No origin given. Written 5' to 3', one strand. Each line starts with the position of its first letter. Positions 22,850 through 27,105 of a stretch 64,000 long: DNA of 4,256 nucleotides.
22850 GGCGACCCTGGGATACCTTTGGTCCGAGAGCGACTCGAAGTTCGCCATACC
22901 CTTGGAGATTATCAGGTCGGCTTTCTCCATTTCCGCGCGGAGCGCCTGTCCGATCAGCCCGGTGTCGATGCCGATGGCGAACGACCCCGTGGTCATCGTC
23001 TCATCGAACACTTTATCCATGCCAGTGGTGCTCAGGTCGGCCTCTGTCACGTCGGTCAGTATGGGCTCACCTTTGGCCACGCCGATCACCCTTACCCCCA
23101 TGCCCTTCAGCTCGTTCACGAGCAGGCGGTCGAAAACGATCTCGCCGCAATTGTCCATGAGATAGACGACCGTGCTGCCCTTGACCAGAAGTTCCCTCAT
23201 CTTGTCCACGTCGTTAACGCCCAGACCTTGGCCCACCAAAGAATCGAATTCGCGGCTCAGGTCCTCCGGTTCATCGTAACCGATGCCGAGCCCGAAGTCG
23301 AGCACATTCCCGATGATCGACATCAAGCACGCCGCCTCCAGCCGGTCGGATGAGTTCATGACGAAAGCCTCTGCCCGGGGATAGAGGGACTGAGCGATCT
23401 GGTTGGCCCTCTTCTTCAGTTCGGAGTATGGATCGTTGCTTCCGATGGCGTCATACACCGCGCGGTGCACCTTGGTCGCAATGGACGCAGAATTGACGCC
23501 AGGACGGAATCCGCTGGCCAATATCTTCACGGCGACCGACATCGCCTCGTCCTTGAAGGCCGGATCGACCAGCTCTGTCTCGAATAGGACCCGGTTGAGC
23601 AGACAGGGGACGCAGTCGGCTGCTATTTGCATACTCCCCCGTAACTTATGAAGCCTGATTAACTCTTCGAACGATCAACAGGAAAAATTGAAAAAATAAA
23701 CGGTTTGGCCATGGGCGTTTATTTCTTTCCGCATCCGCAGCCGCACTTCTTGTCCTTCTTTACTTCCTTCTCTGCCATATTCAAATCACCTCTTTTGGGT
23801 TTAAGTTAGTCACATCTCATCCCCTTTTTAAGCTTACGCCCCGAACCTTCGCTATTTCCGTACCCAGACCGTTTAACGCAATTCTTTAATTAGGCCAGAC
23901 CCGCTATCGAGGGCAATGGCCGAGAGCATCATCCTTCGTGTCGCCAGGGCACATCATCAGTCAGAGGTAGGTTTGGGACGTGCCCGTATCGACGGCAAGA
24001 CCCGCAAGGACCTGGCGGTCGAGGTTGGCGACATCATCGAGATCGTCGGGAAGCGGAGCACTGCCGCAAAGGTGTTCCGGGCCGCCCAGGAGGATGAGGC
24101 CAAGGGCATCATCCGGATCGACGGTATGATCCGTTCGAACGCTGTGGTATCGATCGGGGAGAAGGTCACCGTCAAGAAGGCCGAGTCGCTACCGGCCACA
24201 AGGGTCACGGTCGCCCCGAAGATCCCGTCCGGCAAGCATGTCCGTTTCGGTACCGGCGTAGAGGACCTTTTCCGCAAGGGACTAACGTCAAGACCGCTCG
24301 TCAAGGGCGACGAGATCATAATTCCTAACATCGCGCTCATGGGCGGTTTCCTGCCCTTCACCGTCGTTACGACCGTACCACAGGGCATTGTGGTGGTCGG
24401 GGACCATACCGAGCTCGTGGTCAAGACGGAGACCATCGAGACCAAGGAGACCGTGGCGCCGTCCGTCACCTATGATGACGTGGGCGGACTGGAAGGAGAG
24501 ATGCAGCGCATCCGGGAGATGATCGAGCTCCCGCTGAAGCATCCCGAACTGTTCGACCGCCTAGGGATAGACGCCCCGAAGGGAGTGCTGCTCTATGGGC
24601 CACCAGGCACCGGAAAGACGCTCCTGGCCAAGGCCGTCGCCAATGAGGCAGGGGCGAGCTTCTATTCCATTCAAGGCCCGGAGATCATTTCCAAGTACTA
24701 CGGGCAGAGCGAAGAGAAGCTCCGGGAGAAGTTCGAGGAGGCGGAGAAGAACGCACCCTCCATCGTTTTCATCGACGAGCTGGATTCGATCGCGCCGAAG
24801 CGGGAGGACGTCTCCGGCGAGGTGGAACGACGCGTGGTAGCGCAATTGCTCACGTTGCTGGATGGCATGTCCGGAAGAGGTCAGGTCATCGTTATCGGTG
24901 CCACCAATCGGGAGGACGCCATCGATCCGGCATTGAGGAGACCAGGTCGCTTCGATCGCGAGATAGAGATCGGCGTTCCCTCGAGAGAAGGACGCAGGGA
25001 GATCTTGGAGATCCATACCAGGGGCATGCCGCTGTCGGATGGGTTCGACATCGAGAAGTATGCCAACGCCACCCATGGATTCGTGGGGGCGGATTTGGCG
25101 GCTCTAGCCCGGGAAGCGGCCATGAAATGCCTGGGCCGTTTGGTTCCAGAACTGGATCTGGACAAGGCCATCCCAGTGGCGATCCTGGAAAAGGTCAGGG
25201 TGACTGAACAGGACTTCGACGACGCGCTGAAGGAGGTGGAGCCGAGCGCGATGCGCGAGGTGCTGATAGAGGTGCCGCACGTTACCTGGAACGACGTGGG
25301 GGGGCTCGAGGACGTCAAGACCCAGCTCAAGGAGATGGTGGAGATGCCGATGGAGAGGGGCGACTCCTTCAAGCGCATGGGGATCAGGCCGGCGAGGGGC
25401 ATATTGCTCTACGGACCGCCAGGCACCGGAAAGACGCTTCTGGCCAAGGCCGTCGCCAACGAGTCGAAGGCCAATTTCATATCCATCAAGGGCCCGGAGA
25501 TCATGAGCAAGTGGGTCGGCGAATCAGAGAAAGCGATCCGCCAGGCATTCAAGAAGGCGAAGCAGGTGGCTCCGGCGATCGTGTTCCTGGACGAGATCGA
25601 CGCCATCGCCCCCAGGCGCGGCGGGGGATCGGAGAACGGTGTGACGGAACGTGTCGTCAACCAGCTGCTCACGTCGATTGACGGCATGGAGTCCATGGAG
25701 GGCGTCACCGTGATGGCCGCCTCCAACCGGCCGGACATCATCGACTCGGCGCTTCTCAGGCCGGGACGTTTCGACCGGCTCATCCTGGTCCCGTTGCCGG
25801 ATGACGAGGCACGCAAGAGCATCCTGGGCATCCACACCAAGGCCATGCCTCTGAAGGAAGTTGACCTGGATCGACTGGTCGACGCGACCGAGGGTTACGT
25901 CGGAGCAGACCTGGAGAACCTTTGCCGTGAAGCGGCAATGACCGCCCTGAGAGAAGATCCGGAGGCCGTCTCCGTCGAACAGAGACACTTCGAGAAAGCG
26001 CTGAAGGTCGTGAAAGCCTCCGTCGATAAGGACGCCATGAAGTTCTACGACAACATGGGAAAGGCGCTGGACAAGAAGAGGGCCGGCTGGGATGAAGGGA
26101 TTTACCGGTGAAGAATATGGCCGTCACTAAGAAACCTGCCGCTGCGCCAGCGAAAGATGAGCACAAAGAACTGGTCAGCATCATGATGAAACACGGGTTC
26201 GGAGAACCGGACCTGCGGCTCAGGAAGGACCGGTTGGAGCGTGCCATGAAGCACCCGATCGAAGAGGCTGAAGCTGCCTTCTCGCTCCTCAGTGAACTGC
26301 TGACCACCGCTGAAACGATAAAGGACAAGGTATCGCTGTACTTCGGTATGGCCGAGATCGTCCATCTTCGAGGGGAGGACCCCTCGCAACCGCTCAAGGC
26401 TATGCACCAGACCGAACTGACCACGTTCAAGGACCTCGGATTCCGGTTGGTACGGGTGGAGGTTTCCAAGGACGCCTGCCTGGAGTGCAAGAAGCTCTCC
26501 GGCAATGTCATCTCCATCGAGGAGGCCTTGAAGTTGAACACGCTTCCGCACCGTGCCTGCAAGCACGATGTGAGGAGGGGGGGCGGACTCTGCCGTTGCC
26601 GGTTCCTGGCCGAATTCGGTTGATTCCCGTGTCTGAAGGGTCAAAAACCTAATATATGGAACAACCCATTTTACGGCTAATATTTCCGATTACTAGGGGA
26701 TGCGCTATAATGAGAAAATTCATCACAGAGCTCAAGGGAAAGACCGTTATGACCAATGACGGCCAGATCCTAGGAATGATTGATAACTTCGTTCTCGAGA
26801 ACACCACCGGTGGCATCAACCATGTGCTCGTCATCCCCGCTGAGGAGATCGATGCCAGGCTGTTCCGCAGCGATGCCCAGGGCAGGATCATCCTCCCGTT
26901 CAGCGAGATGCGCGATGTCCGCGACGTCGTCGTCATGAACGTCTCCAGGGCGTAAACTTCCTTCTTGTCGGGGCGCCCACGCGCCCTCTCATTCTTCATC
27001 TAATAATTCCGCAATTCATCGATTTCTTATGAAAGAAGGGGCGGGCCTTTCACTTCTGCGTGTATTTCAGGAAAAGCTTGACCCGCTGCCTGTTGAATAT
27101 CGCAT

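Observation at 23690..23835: Stand-alone 19-aa Lys-rich CGCGCG microprotein with complete expression signals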

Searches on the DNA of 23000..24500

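Call 3: search_rna_families(source=window, start=23000, end=24500, threshold=evalue, max_evalue=10)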
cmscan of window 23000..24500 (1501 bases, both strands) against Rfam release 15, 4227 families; matches with E-value up to 10: 2.
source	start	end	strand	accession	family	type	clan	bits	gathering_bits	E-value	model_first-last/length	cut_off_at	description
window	23257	23348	-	RF01698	Chloroflexi-1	Gene; sRNA;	-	15.1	80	8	1-84/84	no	Chloroflexi-1 RNA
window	23853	23933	-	RF00521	SAM_alpha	Cis-reg; riboswitch;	-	13.9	36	4.5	1-79/79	no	Alpha-proteobacteria SAM riboswitch aptamer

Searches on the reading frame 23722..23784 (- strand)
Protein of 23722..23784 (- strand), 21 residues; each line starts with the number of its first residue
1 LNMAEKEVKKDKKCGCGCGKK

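Call 28: search_protein_families(library=ncbifam, proteins=[window:23722-23784:-], max_evalue=10)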
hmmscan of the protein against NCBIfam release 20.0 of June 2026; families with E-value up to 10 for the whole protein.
seq(21 aa): 0 families

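Call 29: search_protein_families(library=pfam, proteins=[window:23722-23784:-], max_evalue=10)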
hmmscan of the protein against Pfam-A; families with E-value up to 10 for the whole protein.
seq(21 aa): 0 families

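Call 69: list_cluster_members(proteins=[window:23722-23784:-, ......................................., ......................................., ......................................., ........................, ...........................])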
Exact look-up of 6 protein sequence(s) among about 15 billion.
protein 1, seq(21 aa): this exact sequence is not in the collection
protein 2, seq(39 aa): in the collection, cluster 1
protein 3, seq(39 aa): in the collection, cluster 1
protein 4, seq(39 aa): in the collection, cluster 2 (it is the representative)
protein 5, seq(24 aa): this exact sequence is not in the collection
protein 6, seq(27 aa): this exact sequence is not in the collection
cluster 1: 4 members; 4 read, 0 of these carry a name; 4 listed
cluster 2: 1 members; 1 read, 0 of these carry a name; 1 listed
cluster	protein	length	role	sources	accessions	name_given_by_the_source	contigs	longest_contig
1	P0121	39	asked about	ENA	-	-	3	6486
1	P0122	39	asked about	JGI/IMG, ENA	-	-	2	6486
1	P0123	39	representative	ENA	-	-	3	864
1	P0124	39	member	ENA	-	-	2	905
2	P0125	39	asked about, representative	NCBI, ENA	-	-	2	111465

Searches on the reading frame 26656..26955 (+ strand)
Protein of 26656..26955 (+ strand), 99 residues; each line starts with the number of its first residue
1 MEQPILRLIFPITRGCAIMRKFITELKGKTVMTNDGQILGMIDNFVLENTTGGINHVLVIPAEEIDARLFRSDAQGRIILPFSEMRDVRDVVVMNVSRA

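Call 31: search_protein_families(library=pfam, proteins=[window:26656-26955:+], max_evalue=0.001)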
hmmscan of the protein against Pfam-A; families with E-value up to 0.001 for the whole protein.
window:26656-26955:+ (99 aa): 1 family
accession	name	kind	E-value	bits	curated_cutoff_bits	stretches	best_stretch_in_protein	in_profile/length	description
PF05239.21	PRC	-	1.6e-08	34.8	21.2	1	22-96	5-73/78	PRC-barrel domain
